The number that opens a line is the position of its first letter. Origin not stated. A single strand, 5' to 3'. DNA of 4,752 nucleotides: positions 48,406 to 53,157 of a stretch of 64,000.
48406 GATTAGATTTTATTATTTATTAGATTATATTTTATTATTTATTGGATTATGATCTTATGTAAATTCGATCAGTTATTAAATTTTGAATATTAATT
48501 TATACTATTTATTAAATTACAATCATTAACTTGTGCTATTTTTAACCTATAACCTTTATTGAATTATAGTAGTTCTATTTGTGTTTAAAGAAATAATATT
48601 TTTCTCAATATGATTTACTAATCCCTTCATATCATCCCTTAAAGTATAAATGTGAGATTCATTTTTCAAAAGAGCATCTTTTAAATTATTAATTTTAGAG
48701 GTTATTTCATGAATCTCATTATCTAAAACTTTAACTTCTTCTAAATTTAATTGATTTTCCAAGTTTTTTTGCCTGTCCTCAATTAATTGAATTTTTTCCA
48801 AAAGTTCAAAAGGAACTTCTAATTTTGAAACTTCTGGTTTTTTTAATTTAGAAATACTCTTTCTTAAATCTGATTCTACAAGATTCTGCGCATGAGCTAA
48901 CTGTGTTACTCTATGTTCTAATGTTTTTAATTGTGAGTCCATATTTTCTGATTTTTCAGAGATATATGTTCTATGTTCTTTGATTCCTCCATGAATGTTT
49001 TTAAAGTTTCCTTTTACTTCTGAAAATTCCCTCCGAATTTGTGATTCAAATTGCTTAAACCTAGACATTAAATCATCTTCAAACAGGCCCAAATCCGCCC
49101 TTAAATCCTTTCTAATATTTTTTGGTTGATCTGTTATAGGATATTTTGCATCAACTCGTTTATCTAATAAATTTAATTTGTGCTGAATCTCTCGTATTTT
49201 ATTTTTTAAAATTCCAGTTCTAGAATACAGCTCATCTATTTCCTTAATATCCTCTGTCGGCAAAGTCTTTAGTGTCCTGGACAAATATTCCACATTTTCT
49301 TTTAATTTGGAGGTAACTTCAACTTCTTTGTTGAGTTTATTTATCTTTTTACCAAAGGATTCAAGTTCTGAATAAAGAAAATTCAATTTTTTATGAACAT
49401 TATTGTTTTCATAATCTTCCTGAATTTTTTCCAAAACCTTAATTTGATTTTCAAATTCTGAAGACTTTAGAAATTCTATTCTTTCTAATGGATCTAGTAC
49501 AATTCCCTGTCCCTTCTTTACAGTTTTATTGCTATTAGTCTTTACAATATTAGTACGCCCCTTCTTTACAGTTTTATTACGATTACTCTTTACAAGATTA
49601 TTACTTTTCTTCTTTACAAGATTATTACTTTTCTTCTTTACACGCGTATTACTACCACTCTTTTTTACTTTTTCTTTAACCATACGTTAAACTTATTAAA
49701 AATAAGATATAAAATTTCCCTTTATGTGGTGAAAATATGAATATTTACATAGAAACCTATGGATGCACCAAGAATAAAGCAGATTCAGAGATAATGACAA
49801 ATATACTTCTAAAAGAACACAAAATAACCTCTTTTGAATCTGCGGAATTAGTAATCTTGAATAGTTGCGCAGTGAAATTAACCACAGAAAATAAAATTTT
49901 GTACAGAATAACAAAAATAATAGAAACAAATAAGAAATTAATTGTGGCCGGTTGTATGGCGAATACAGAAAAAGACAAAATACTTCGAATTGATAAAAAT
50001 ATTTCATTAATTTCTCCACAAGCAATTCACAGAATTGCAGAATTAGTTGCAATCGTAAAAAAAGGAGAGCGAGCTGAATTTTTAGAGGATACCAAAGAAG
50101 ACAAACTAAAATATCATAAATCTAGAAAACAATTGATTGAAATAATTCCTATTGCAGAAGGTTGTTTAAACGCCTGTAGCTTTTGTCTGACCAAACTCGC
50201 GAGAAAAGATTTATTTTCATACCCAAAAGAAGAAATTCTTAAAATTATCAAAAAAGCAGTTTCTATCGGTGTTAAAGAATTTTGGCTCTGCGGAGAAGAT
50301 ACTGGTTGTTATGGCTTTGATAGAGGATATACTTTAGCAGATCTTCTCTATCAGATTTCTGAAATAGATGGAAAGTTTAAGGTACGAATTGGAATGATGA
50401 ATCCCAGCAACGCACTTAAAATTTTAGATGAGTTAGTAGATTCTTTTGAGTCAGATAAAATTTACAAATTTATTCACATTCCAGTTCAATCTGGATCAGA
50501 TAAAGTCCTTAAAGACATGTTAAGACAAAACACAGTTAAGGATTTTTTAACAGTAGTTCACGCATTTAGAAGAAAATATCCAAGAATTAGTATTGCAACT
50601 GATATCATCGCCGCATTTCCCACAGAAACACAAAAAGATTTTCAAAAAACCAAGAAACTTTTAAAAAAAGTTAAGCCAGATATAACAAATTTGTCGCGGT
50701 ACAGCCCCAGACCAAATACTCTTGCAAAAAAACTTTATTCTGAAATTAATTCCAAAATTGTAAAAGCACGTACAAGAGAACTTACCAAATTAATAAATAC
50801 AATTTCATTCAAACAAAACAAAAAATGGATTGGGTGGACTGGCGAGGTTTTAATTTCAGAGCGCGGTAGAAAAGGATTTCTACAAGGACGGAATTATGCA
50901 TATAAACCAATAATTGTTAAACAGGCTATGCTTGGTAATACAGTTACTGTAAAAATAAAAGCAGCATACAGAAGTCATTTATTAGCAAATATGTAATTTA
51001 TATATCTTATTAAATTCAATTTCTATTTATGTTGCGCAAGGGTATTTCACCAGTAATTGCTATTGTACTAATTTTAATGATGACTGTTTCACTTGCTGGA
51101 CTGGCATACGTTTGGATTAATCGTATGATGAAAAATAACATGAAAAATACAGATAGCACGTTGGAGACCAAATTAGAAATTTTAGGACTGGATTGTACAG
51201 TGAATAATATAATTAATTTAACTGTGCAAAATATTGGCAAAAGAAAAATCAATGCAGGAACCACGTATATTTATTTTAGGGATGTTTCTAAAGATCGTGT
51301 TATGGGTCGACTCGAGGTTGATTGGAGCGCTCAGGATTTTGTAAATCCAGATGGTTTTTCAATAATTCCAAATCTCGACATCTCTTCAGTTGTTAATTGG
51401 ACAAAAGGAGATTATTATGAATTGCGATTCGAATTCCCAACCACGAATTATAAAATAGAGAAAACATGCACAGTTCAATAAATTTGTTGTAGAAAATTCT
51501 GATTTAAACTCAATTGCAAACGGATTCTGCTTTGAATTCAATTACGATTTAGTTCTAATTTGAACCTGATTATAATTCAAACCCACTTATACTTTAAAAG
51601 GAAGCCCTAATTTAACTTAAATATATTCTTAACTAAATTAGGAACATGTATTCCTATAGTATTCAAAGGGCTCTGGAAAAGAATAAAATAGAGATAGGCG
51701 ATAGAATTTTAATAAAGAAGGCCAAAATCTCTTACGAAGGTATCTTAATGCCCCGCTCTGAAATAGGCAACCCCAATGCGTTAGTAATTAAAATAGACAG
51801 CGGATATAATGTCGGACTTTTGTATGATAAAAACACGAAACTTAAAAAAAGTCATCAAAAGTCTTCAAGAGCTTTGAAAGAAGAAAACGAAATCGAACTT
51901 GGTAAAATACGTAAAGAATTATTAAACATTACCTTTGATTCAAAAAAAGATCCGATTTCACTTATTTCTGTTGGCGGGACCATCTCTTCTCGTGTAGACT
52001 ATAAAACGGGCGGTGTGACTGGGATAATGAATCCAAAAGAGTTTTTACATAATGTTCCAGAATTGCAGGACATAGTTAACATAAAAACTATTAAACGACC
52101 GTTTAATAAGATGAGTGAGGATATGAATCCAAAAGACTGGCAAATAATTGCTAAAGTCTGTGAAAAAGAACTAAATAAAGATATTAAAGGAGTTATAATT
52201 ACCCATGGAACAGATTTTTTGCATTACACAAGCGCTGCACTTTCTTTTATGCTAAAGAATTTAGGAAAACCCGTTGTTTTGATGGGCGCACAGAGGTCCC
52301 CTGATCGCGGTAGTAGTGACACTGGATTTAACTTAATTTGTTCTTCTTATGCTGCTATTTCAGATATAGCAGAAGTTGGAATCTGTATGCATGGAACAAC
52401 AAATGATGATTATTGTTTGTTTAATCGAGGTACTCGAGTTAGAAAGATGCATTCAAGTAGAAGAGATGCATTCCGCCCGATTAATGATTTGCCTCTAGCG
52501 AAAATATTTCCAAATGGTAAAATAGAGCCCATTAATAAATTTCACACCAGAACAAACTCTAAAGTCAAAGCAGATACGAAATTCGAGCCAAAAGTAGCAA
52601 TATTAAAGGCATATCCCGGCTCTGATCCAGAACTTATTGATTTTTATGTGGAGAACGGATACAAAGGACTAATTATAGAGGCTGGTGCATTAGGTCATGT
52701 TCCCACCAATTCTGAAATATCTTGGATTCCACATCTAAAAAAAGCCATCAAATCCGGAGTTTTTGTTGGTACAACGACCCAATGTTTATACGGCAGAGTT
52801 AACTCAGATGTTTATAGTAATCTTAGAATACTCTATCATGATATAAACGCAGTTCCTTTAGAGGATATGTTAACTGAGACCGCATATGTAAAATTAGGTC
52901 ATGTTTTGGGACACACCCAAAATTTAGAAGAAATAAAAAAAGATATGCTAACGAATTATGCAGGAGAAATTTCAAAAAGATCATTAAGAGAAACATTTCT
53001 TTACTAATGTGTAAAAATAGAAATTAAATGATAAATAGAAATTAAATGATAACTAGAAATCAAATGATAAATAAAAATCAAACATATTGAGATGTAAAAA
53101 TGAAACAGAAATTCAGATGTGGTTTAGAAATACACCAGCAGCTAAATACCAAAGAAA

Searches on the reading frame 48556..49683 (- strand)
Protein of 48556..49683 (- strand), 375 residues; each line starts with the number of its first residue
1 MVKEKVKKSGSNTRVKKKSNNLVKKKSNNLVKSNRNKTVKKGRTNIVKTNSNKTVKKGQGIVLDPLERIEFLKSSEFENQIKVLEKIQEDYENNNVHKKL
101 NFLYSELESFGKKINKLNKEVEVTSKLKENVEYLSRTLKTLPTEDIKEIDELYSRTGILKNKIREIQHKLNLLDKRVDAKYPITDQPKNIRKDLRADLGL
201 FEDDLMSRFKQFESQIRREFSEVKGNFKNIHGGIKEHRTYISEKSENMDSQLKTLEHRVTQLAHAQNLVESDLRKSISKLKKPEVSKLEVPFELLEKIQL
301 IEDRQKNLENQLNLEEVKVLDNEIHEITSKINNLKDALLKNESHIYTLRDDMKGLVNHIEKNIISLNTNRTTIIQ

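Call 14: search_protein_families(library=pfam, proteins=[window:48556-49683:-], max_evalue=0.001)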
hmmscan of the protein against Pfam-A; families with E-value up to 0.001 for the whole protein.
window:48556-49683:- (375 aa): 1 family
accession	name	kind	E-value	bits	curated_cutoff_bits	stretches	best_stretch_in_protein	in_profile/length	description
PF24564.1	DUF7605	-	0.00095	19.6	27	1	202-286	55-139/183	Domain of unknown function (DUF7605)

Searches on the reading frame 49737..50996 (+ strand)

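Call 14: search_protein_families(library=pfam, proteins=[window:49737-50996:+], max_evalue=0.001)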
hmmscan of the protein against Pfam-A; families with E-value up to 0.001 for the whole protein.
window:49737-50996:+ (419 aa): 3 families
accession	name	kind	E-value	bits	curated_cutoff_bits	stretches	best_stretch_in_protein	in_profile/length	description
PF00919.26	UPF0004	-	2.3e-21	76.1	27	1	3-91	2-95/98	Uncharacterized protein family UPF0004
PF04055.27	Radical_SAM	-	8e-19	68.9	29.5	1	137-309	1-166/166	Radical SAM superfamily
PF01938.26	TRAM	-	6.9e-06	26.3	21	1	366-417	5-58/61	TRAM domain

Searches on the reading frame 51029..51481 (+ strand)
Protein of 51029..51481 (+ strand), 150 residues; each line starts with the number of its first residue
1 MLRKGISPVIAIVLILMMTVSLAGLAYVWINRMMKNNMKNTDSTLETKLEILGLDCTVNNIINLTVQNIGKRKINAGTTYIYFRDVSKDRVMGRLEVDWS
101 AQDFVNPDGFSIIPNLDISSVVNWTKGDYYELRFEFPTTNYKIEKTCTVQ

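Call 66: search_protein_families(library=pfam, proteins=[window:51029-51481:+], max_evalue=0.01)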
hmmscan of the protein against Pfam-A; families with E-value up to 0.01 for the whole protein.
window:51029-51481:+ (150 aa): 1 family
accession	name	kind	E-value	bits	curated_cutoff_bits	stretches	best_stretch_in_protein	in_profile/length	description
PF07790.16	Pilin_N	-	0.0037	18.5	25.2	1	4-48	1-45/78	Archaeal Type IV pilin, N-terminal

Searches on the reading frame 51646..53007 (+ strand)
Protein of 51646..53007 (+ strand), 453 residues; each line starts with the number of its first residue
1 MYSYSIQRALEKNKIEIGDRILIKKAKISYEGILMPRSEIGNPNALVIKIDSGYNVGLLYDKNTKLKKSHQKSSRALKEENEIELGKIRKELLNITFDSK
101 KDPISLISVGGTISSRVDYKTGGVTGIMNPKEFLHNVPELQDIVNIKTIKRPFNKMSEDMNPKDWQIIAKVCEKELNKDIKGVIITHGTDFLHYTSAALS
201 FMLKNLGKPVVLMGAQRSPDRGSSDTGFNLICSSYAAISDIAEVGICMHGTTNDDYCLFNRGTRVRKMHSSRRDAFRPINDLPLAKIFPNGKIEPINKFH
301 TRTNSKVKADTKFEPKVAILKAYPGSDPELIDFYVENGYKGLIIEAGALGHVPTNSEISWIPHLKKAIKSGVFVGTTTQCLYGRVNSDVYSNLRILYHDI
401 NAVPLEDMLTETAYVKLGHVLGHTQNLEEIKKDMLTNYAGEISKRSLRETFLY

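Call 14: search_protein_families(library=pfam, proteins=[window:51646-53007:+], max_evalue=0.001)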
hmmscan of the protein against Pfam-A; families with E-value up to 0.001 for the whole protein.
window:51646-53007:+ (453 aa): 3 families
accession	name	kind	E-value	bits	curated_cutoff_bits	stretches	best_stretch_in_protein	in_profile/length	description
PF00710.25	Asparaginase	-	1.1e-51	175.5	22.5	1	104-293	2-185/193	Asparaginase, N-terminal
PF17763.6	Asparaginase_C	-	5.7e-25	88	34.6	1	316-432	1-112/114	Glutaminase/Asparaginase C-terminal domain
PF18195.6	GatD_N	-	1.9e-16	59.6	25.7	1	15-63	1-49/54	GatD N-terminal domain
